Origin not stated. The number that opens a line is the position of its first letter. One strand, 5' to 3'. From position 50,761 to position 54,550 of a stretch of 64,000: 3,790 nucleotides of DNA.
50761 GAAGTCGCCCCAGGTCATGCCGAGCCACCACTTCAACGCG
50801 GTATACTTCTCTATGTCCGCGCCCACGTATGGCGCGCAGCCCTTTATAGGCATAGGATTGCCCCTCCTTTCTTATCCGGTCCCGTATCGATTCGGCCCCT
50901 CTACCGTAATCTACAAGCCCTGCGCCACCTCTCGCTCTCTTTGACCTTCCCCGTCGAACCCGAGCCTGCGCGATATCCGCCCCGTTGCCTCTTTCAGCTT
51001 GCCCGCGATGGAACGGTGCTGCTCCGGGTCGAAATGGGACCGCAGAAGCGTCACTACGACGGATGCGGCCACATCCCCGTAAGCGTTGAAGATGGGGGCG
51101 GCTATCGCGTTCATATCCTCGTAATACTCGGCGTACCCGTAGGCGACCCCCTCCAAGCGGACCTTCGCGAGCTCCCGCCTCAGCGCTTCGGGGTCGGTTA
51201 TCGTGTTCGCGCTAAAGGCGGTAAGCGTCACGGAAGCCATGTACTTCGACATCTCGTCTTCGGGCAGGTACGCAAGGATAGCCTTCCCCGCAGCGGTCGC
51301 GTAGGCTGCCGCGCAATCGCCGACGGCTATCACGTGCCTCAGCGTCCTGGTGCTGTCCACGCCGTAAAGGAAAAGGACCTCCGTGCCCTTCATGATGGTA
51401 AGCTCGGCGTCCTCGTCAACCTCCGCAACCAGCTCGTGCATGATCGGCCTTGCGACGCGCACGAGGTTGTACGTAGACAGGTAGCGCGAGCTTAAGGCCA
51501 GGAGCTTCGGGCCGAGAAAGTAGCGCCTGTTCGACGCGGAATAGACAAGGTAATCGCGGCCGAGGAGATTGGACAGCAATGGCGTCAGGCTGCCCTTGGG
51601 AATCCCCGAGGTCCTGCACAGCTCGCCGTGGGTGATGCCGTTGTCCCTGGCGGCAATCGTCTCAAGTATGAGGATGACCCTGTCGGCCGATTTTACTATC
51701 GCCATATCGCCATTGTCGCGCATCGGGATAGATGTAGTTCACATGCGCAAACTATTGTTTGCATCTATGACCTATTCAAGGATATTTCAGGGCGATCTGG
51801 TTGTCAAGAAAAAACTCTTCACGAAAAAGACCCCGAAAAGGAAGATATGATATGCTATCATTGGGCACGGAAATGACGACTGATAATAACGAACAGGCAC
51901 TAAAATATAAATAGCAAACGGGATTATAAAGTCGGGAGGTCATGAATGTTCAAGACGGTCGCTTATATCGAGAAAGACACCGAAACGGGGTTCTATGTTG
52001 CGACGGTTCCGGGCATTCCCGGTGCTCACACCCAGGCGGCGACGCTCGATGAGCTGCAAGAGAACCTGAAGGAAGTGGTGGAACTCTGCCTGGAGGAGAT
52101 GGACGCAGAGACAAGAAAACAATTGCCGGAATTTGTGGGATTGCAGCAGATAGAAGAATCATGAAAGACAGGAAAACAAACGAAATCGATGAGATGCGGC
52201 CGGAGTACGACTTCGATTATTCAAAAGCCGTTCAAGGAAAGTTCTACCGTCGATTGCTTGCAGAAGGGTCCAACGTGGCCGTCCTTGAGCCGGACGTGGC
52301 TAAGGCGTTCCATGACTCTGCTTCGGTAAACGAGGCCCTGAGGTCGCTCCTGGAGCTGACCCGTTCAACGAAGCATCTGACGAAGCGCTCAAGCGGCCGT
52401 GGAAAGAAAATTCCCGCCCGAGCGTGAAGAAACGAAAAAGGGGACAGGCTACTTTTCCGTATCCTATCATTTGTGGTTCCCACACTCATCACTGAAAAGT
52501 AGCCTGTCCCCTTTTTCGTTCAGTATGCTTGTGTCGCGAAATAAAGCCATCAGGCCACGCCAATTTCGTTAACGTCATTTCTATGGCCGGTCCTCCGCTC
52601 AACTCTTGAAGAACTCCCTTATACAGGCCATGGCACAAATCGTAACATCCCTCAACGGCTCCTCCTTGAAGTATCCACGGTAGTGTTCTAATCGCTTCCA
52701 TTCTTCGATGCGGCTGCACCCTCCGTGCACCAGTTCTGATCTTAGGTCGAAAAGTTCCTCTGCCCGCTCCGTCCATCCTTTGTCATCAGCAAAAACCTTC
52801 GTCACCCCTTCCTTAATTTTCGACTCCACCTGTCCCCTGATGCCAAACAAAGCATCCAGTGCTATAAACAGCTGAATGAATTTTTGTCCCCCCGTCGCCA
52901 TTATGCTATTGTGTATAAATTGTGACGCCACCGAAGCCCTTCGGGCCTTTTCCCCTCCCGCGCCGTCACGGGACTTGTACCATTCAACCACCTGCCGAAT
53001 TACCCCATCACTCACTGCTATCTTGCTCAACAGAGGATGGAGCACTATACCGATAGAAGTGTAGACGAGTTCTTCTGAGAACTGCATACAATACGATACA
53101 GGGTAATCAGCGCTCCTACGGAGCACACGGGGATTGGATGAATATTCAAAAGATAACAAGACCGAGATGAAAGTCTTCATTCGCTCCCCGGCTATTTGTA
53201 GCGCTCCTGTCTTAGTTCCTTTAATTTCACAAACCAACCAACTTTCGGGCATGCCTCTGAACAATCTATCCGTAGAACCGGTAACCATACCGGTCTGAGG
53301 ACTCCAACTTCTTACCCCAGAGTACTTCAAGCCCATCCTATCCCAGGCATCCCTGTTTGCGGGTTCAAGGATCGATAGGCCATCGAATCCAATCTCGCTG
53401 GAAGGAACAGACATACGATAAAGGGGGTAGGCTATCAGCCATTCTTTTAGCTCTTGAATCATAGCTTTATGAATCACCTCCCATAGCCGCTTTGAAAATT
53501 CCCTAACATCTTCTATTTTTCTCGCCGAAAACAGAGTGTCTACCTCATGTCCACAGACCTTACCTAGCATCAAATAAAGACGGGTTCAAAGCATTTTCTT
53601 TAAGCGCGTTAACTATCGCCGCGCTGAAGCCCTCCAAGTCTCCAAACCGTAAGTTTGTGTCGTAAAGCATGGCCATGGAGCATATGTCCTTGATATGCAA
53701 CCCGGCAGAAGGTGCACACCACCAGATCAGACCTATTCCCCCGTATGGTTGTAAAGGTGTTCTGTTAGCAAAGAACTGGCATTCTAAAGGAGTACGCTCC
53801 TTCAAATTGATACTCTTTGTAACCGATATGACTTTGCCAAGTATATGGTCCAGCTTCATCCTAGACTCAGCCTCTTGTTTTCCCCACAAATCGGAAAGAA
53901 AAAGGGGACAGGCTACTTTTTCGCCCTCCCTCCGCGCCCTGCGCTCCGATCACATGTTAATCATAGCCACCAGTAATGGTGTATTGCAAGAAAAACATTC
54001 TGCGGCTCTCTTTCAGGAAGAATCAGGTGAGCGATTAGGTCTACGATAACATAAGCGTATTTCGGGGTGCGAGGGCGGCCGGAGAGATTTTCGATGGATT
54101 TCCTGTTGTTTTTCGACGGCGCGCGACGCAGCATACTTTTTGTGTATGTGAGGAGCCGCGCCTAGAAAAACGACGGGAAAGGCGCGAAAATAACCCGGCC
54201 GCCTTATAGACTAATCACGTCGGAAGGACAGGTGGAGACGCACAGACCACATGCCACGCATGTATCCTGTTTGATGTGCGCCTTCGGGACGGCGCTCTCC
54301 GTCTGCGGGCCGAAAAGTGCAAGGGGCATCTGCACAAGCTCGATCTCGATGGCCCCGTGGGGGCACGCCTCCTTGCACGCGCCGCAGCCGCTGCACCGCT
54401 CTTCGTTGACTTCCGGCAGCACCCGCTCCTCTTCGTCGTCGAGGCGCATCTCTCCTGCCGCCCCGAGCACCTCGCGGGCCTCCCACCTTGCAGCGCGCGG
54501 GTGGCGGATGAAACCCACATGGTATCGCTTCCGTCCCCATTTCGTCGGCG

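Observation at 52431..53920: AT-richer cassette bracketed by 23-27 bp repeats and encoding a HEPN-motif protein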

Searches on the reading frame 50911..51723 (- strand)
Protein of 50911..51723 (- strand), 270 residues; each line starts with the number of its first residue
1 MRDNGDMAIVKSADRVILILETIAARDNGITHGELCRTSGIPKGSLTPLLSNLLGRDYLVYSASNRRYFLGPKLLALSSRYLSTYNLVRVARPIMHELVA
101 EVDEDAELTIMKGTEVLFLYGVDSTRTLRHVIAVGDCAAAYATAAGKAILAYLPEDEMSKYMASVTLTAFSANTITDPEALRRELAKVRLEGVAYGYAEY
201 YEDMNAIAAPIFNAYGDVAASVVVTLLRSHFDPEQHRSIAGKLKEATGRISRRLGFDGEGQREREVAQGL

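Call 48: find_related_loci(query=window:50911-51723:-, collection=metagenome_contigs, flank=7000)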
Query window:50911-51723:- (270 aa) in metagenome_contigs; peptide patterns used: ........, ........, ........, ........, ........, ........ (x = any residue, [..] = any of these).
600 stretches matched a pattern, but none encodes a relative of the query by tblastn (E <= 1e-3).

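Call 49: find_homologous_proteins(query=window:50911-51723:-, max_evalue=1e-40)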
Query window:50911-51723:- (270 aa): 231 proteins with E <= 1e-40 among 4133 candidates; the best 120 are listed.
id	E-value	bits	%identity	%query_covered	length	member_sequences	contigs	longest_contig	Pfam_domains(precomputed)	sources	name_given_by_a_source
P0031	5.2e-170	582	100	100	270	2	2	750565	PF01614.25,PF09339.17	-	-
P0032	2.9e-113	396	73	93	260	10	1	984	PF01614.25,PF09339.17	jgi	-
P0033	2.9e-111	389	70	96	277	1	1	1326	PF01614.25,PF09339.17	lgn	-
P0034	6.4e-111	388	69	96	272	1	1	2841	PF01614.25,PF09339.17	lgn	-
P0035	2.7e-106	373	70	93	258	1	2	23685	PF01614.25,PF09339.17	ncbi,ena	-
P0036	1.2e-82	295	57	93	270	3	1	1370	PF01614.25,PF09339.17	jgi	jgi:DNA-binding IclR family transcriptional regulator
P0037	1.5e-81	292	55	97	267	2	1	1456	PF01614.25,PF09339.17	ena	-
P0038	2.3e-81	291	54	99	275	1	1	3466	PF01614.25,PF09339.17,PF12802.14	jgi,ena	-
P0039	1.3e-80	289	55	93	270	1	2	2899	PF01614.25,PF09339.17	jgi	jgi:IclR family transcriptional regulator, KDG regulon repressor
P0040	3.3e-80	287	55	92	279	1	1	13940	PF01614.25,PF09339.17,PF12802.14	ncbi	-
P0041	4.8e-80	287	55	94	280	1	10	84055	PF01614.25,PF09339.17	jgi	jgi:DNA-binding IclR family transcriptional regulator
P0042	3.5e-79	284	52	96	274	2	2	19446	PF01614.25,PF09339.17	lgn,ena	-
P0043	6.1e-79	283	54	94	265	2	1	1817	PF01614.25,PF09339.17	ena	-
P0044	6.3e-79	283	55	93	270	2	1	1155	PF01614.25,PF09339.17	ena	-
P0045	6.8e-79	283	53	96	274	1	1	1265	PF01614.25,PF09339.17,PF12802.14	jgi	jgi:IclR family KDG regulon transcriptional repressor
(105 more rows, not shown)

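Call 52: find_encoding_contigs(protein=P0035, flank=8000, max_places=2)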
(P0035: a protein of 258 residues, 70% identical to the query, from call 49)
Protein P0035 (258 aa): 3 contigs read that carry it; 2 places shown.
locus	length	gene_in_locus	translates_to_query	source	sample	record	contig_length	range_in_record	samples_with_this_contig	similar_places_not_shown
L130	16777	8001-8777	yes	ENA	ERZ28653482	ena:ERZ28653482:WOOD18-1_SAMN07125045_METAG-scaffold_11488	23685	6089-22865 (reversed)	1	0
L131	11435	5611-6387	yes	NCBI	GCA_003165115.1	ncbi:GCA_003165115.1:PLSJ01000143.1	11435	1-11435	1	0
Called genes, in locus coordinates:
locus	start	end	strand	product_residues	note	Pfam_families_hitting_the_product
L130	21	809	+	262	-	PF09339:HTH_IclR, PF01614:IclR_C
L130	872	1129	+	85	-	PF02597:ThiS (weak)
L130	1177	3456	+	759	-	PF01315:Ald_Xan_dh_C, PF02738:MoCoBD_1, PF20256:MoCoBD_2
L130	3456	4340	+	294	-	PF00941:FAD_binding_5, PF03450:CO_deh_flav_C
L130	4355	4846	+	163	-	PF13085:Fer2_3 (weak), PF00111:Fer2 (weak), PF01799:Fer2_2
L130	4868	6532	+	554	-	PF00501:AMP-binding, PF13193:AMP-binding_C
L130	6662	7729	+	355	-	PF03480:DctP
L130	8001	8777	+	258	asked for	PF09339:HTH_IclR (weak), PF01614:IclR_C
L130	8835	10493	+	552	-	PF00501:AMP-binding, PF13193:AMP-binding_C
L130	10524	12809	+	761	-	PF01315:Ald_Xan_dh_C, PF02738:MoCoBD_1, PF20256:MoCoBD_2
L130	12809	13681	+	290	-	PF00941:FAD_binding_5, PF03450:CO_deh_flav_C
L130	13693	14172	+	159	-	PF00111:Fer2, PF13085:Fer2_3 (weak), PF01799:Fer2_2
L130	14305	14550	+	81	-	-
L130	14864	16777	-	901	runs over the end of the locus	PF13522:GATase_6 (weak), PF01493:GXGXG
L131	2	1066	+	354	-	?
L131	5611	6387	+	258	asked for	PF09339:HTH_IclR (weak), PF01614:IclR_C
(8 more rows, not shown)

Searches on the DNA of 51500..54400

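Call 27: search_rna_families(source=window, start=51500, end=54400, threshold=evalue, max_evalue=10)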
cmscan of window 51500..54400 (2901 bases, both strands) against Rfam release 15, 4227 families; matches with E-value up to 10: 3.
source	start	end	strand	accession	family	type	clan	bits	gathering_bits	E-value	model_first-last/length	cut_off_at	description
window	52437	52512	-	RF03198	mir-7385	Gene; miRNA;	-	25.5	69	0.014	1-62/62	no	mir-7385 microRNA precursor family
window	52426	52526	+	RF04164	MIR1507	Gene; miRNA;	-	20.3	73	0.32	1-107/107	no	MIR1507 microRNA precursor family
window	52433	52522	-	RF00084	CsrC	Gene; sRNA;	CL00106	16.8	61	0.036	205-244/255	no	CsrC RNA family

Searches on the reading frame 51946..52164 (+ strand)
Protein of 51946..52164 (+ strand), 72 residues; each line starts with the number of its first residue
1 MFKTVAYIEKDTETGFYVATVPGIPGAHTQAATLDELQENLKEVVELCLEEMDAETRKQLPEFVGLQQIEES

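Call 7: search_protein_families(library=pfam, proteins=[window:51946-52164:+], max_evalue=1)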
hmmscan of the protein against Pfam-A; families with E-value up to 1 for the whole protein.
window:51946-52164:+ (72 aa): 4 families
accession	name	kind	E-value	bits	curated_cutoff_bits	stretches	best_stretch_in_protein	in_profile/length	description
PF15919.11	HicB_lk_antitox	-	4.9e-08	33.6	27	1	6-67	3-62/123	HicB_like antitoxin of bacterial toxin-antitoxin system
PF08972.17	DUF1902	-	4.1e-06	27.3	22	1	8-55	6-53/74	Domain of unknown function (DUF1902)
PF21748.3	UPF0150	-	1.3e-05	25.5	27.3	1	9-47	13-51/64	UPF0150-like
PF22281.1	DUF6959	-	0.018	15.7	27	1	24-61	25-62/88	Family of unknown function (DUF6959)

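Call 8: search_protein_families(library=padloc, proteins=[window:51946-52164:+], max_evalue=1)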
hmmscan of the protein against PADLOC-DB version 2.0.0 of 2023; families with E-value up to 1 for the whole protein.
window:51946-52164:+ (72 aa): 0 families

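Call 9: search_protein_families(library=ncbifam, proteins=[window:51946-52164:+], max_evalue=1)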
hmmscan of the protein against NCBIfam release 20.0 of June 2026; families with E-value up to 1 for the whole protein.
window:51946-52164:+ (72 aa): 0 families

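Call 91: search_protein_families(library=phrogs, proteins=[window:51946-52164:+], max_evalue=0.1)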
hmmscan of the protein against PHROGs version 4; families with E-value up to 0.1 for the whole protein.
window:51946-52164:+ (72 aa): 5 families
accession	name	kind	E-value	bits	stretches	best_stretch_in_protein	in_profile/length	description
phrog_497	-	moron, auxiliary metabolic gene and host takeover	6.9e-10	39.9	1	6-63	15-70/342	toxin-antitoxin system HicB-like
phrog_11958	-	unknown function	9.2e-06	26.8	1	6-56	6-56/84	-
phrog_8245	-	moron, auxiliary metabolic gene and host takeover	2e-05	25.8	1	13-50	11-48/129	HicB-like antitoxin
phrog_16062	-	unknown function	4.1e-05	24.6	1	13-48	10-45/65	-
phrog_1518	-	moron, auxiliary metabolic gene and host takeover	0.084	13.7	1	20-56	64-100/103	host nuclease inhibitor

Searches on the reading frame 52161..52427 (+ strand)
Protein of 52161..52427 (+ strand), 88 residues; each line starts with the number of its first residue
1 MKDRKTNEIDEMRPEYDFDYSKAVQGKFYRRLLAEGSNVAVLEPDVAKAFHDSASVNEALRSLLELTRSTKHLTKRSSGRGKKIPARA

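Call 7: search_protein_families(library=pfam, proteins=[window:52161-52427:+], max_evalue=1)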
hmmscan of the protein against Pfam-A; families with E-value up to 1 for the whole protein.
window:52161-52427:+ (88 aa): 0 families

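Call 8: search_protein_families(library=padloc, proteins=[window:52161-52427:+], max_evalue=1)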
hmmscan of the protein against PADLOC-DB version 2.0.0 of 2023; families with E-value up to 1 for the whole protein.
window:52161-52427:+ (88 aa): 0 families

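Call 9: search_protein_families(library=ncbifam, proteins=[window:52161-52427:+], max_evalue=1)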
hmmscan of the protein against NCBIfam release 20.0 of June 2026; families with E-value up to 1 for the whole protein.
window:52161-52427:+ (88 aa): 0 families

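Call 83: search_protein_families(library=padloc, proteins=[window:52161-52427:+], max_evalue=0.001)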
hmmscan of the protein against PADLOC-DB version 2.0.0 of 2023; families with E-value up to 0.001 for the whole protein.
window:52161-52427:+ (88 aa): 0 families

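Call 90: search_solved_structures(query=window:52161-52427:+, max_evalue=10)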
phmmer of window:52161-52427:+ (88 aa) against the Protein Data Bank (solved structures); distinct sequences matched with E-value up to 10: 6.
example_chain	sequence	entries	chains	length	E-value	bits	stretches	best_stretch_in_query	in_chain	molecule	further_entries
5byo_A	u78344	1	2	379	0.08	16.7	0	24-75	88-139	dTor_12x31L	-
4yxz_A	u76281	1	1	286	0.099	16.4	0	22-76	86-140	dTor_9x31L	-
1lq1_A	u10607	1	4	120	0.11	16.2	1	26-78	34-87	Stage 0 sporulation protein A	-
1fc3_A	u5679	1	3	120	0.17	15.7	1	26-79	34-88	SPO0A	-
8crx_f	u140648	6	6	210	0.84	13.4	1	6-76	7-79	50S ribosomal protein L5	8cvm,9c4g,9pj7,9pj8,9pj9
2fh5_A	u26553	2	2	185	0.89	13.4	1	25-81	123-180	Signal recognition particle receptor alpha subunit | Signal recognition particle receptor alpha subunit (SR a)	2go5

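Call 91: search_protein_families(library=phrogs, proteins=[window:52161-52427:+], max_evalue=0.1)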
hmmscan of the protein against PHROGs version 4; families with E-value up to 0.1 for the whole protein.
window:52161-52427:+ (88 aa): 0 families

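Call 92: find_homologous_proteins(query=window:52161-52427:+, max_evalue=0.001)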
Query window:52161-52427:+ (88 aa): 2721 proteins with E <= 0.001 among 2751 candidates; the best 120 are listed.
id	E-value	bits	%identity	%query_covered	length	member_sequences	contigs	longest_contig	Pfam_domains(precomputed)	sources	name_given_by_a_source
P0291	1.8e-49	182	100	100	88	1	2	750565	-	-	-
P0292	1.1e-43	164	90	100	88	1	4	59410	-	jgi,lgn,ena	jgi:hypothetical protein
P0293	1.1e-42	161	92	98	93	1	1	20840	-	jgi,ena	jgi:hypothetical protein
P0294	6.9e-39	149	80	98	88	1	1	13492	-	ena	-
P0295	1.3e-38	148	80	98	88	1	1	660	-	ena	-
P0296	1.4e-38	148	81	98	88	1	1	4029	-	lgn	-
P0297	1.5e-38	148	81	98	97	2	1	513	-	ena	-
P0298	1.5e-38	148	80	98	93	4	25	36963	-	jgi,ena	jgi:hypothetical protein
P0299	9.7e-38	145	79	98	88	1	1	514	-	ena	-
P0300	1.4e-37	145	82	97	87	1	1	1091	-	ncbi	-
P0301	2.7e-37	144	80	98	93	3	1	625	-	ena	-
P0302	6.7e-37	143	78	98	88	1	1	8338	-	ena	-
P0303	1.1e-36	142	81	98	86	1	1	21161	-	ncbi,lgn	ncbi:MAG: hypothetical protein ACOYXY_03170 [Thermodesulfobacteriota bacterium]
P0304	2.3e-36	141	79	95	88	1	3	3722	-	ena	-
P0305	4.6e-36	140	76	98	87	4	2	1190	-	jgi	-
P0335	2.6e-34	134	78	98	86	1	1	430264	-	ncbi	ncbi:MAG: hypothetical protein AB1473_06080 [Thermodesulfobacteriota bacterium]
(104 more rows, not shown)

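Call 93: find_encoding_contigs(protein=P0292, flank=4000, max_places=4)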
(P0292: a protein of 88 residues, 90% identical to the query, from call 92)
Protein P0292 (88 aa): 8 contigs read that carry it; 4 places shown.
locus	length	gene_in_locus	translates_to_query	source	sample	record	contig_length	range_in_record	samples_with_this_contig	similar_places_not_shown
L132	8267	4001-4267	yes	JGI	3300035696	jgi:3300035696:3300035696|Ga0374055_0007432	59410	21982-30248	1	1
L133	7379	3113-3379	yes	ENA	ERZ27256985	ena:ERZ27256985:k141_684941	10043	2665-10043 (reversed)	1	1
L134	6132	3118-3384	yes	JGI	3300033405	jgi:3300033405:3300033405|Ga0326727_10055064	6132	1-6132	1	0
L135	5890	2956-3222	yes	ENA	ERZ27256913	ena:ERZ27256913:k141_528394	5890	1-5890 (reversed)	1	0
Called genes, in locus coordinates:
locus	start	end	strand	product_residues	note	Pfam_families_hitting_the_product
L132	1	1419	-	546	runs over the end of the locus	PF00070:Pyr_redox (faint), PF01266:DAO, PF01593:Amino_oxidase (weak), PF01946:Thi4, PF07992:Pyr_redox_2 (faint), PF13450:NAD_binding_8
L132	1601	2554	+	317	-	PF00126:HTH_1, PF03466:LysR_substrate, PF12849:PBP_like_2 (faint)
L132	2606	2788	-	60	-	PF09723:Zn_ribbon_8 (weak)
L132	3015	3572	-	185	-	-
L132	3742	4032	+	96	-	PF04365:BrnT_toxin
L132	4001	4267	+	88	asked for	-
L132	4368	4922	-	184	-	-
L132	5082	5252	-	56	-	-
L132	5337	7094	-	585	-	PF12797:Fer4_2 (faint), PF07992:Pyr_redox_2, PF12837:Fer4_6 (weak), PF12838:Fer4_7, PF13237:Fer4_10 (weak), PF00037:Fer4, PF13187:Fer4_9, PF14697:Fer4_21 (weak), +4 more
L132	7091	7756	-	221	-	PF02754:CCG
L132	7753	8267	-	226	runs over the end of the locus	PF12838:Fer4_7 (faint), PF13484:Fer4_16 (faint), PF14697:Fer4_21 (faint), PF00037:Fer4 (faint), PF12797:Fer4_2 (faint), PF13237:Fer4_10 (faint), PF13534:Fer4_17 (weak)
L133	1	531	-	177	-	?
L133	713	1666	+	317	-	PF00126:HTH_1, PF03466:LysR_substrate, PF12849:PBP_like_2 (faint)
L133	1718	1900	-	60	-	PF09723:Zn_ribbon_8 (weak)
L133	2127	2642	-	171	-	PF13441:Gly-zipper_YMGG (weak)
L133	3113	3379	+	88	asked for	-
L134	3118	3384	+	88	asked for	-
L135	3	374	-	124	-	?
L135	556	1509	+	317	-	PF00126:HTH_1, PF03466:LysR_substrate, PF12849:PBP_like_2 (faint)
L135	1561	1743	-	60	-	PF09723:Zn_ribbon_8 (weak)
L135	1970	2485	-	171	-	PF13441:Gly-zipper_YMGG (weak)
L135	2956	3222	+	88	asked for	-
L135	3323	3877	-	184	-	-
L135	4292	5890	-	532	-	?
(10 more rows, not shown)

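Call 94: find_encoding_contigs(protein=P0335, flank=4000, max_places=2)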
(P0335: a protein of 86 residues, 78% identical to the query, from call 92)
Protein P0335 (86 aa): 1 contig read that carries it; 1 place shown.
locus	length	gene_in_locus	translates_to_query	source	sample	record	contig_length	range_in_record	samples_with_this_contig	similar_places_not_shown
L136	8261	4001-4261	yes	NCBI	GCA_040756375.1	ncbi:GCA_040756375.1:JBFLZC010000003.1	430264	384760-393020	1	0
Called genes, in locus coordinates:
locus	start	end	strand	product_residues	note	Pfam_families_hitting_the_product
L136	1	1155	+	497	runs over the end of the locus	-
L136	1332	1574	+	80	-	-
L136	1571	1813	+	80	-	PF10049:DUF2283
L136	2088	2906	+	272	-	-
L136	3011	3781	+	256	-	PF12873:DUF3825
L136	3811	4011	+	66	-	PF04365:BrnT_toxin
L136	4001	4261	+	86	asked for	-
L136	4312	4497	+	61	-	PF07927:HicA_toxin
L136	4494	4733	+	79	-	-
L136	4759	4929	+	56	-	PF12441:CopG_antitoxin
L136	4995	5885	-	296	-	PF00809:Pterin_bind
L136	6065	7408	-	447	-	PF04060:FeS, PF03599:CdhD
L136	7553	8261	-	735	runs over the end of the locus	PF18537:CODH_A_N, PF03598:CdhC, PF19436:ACS_CODH_B_C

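Call 101: search_solved_structures(query=L132:4368-4922:-, max_evalue=10)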
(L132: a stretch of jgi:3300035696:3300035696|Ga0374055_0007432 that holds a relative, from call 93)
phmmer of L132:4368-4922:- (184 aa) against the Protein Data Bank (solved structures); distinct sequences matched with E-value up to 10: 0.

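Call 109: search_protein_families(library=pfam, proteins=[L132:4368-4922:-], max_evalue=0.001)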
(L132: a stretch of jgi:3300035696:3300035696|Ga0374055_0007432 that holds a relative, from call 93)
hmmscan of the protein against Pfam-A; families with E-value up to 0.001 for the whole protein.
L132:4368-4922:- (184 aa): 0 families

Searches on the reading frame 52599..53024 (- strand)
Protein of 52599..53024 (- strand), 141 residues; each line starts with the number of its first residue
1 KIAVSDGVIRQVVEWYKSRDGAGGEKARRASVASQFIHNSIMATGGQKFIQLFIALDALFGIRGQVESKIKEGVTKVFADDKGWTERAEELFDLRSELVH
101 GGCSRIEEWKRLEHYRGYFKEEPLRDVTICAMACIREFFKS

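Call 50: predict_structure(alignment_id=A2)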
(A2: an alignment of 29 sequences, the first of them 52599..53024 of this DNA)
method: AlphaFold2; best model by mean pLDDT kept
length: 141 residues; sequences in the alignment: 29
mean_pLDDT: 96.1   pTM: 0.87
mean pLDDT of the five models: 96.1, 95.7, 95.6, 95.4, 94.8
residues with pLDDT >= 90: 136; 70-90: 4; 50-70: 1; < 50: 0
segments of 3 or more residues with pLDDT < 50: none
pLDDT, mean of each block of 10 residues (from residue 1): 86 95 96 98 97 98 96 97 96 98 97 98 98 97 79
secondary structure, 60 per line:
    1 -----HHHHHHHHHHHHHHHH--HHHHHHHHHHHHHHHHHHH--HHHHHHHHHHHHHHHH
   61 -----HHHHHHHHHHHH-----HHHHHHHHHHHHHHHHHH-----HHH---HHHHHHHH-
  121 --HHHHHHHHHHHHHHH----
elements in order: H6-21 H24-42 H45-60 H66-77 H83-100 H112-119 H123-137

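Call 53: fold_search(model_id=the predicted structure, library=pdb)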
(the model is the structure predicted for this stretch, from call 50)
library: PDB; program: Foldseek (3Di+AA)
matches with E <= 10: 64; with E <= 0.001: 0
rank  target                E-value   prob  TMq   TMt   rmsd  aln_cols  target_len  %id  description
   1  2hsb                  6.7e-01  0.66  0.41  0.45   6.3       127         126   12  Crystal structure of a hepn domain containing protein (af_0298) from archaeoglobus fulgidus at 1.95 A resolution (released 2006-08-15)
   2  3o10_D                1.8e+00  0.05  0.16  0.16  15.7       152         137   15  Crystal structure of the HEPN domain from human sacsin (released 2011-03-30)
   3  5yft_A                2.3e+00  0.21  0.33  0.17   8.8       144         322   11  Crystal structure of ribose-1,5-bisphosphate isomerase mutant D204N from Pyrococcus horikoshii OT3 in complex with rib (released 2018-02-14)
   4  8ubg_A                2.7e+00  0.08  0.24  0.17  14.9       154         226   10  DpHF19 filament (released 2024-04-10)
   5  5yfs_A                2.8e+00  0.16  0.31  0.16   8.4       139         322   13  Crystal structure of ribose-1,5-bisphosphate isomerase mutant C135S from Pyrococcus horikoshii OT3 in complex with rib (released 2018-02-14)
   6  4tql_A                2.8e+00  0.06  0.22  0.15  31.1       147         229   16  Computationally designed three helix bundle (released 2014-10-15)
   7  3o10_A                3.1e+00  0.05  0.21  0.21  15.2       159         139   15  Crystal structure of the HEPN domain from human sacsin (released 2011-03-30)
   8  8uao_A                3.8e+00  0.06  0.25  0.18  15.2       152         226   12  DpHF18 filament (released 2024-04-10)
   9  7drw_c                4.0e+00  0.04  0.19  0.14  14.9       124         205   14  Bovine 20S immunoproteasome in complex with two human PA28alpha-beta activators (released 2021-01-20)
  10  5yfj_A                4.2e+00  0.13  0.31  0.16   7.8       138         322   12  Crystal structure of ribose-1,5-bisphosphate isomerase from Pyrococcus horikoshii OT3 in complex with ribulose-1,5-bis (released 2018-02-14)
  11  3ljb_A                4.2e+00  0.05  0.21  0.15  19.4       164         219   13  Structural basis of oligomerisation in the MxA stalk (released 2010-05-05)
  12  6qd6_J                4.4e+00  0.06  0.24  0.11  11.9       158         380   11  Molecular scaffolds expand the nanobody toolkit for cryo-EM applications: crystal structure of Mb-cHopQ-Nb207 (released 2019-12-18)
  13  3a11_B                4.6e+00  0.10  0.30  0.16  10.0       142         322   14  Crystal structure of ribose-1,5-bisphosphate isomerase from Thermococcus kodakaraensis KOD1 (released 2010-03-31)
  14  5n77_A                4.6e+00  0.06  0.24  0.15  15.6       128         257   13  Crystal structure of the cytosolic domain of the CorA magnesium channel from Escherichia coli in complex with magnesiu (released 2017-07-12)
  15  7tny_A                4.6e+00  0.04  0.22  0.08  13.3       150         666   12  Cryo-EM structure of RIG-I in complex with p2dsRNA (released 2022-11-02)
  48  1ufb_A                9.0e+00  0.12  0.43  0.47   6.7       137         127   14  Crystal structure of TT1696 from Thermus thermophilus HB8 (released 2003-11-28)
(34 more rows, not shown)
